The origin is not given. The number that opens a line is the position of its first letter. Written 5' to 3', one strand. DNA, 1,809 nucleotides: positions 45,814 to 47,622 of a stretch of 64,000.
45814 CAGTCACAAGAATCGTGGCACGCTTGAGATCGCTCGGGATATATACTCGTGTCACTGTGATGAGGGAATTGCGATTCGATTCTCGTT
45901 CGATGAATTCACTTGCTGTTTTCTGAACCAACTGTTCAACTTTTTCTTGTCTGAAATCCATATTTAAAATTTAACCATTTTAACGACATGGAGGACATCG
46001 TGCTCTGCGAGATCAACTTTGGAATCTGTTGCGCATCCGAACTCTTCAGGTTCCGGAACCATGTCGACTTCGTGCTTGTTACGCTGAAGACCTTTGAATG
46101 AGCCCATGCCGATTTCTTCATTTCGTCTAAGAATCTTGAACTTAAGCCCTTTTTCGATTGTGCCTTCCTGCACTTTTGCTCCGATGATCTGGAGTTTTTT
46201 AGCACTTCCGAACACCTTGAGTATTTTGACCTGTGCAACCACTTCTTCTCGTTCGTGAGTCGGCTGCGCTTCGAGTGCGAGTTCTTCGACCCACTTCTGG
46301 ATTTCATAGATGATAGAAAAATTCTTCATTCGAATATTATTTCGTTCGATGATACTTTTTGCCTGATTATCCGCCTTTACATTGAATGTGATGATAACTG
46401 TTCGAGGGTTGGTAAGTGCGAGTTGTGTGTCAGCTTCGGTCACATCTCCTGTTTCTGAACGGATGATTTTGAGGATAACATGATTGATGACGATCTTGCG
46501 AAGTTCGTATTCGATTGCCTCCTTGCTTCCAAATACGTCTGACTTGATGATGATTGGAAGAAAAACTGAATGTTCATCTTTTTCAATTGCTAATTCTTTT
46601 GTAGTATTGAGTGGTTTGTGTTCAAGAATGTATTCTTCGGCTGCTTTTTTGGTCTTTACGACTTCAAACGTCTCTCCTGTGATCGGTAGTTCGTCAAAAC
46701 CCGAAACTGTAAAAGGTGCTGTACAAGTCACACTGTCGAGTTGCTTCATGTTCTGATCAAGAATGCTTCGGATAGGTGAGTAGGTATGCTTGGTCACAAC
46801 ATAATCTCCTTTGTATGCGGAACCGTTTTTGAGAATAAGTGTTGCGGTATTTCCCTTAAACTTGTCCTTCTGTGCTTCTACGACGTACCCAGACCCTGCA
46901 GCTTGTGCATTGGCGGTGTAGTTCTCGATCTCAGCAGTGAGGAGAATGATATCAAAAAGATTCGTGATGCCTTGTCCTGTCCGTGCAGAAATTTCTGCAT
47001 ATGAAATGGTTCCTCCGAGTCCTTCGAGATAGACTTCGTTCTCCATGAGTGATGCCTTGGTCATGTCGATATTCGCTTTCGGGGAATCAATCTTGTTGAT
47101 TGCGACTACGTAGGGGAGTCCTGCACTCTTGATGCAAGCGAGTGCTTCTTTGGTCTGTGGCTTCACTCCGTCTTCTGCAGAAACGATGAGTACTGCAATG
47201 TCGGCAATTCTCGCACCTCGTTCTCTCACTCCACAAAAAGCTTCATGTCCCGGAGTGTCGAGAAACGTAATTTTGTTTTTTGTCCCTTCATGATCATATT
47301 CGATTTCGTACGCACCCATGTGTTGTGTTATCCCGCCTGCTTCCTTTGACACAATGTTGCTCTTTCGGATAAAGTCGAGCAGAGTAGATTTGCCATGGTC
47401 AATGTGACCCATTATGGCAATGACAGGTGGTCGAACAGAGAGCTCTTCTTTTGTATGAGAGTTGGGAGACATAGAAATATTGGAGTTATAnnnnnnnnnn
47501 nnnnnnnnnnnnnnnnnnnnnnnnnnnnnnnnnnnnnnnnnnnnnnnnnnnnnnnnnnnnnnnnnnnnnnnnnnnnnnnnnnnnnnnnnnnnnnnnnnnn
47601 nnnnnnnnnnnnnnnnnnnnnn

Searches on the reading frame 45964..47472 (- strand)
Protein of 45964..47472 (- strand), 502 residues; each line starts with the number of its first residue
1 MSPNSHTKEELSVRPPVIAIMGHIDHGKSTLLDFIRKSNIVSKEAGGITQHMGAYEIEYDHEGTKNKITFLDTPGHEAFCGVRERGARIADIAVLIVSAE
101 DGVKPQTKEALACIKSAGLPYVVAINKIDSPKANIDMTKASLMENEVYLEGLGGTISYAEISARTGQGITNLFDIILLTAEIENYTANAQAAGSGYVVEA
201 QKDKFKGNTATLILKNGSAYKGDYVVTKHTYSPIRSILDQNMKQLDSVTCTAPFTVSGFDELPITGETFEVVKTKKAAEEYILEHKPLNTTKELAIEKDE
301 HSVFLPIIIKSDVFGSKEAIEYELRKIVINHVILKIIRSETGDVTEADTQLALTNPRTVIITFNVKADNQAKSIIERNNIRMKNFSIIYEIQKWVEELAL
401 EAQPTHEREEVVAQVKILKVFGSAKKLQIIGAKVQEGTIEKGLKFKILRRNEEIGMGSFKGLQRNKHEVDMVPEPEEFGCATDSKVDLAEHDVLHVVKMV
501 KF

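Call 35: search_protein_families(library=pfam, proteins=[window:45964-47472:-], max_evalue=0.00001)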
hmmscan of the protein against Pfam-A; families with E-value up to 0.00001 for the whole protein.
window:45964-47472:- (502 aa): 5 families
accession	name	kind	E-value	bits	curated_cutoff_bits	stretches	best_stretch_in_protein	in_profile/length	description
PF00009.33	GTP_EFTU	-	7.7e-35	120.6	26.5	1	18-177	6-183/188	Elongation factor Tu GTP binding domain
PF11987.13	IF-2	-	1.5e-22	80.1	27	1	299-392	21-113/117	Translation-initiation factor 2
PF22042.2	EF-G_D2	-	2.1e-13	50.6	27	1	194-271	3-83/84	Elongation factor G domain 2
PF01926.29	MMR_HSR1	-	1.1e-10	42.1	21.9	1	18-127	2-113/113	50S ribosome-binding GTPase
PF00071.28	Ras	-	7.6e-06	26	21.6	0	19-177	3-157/162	Ras family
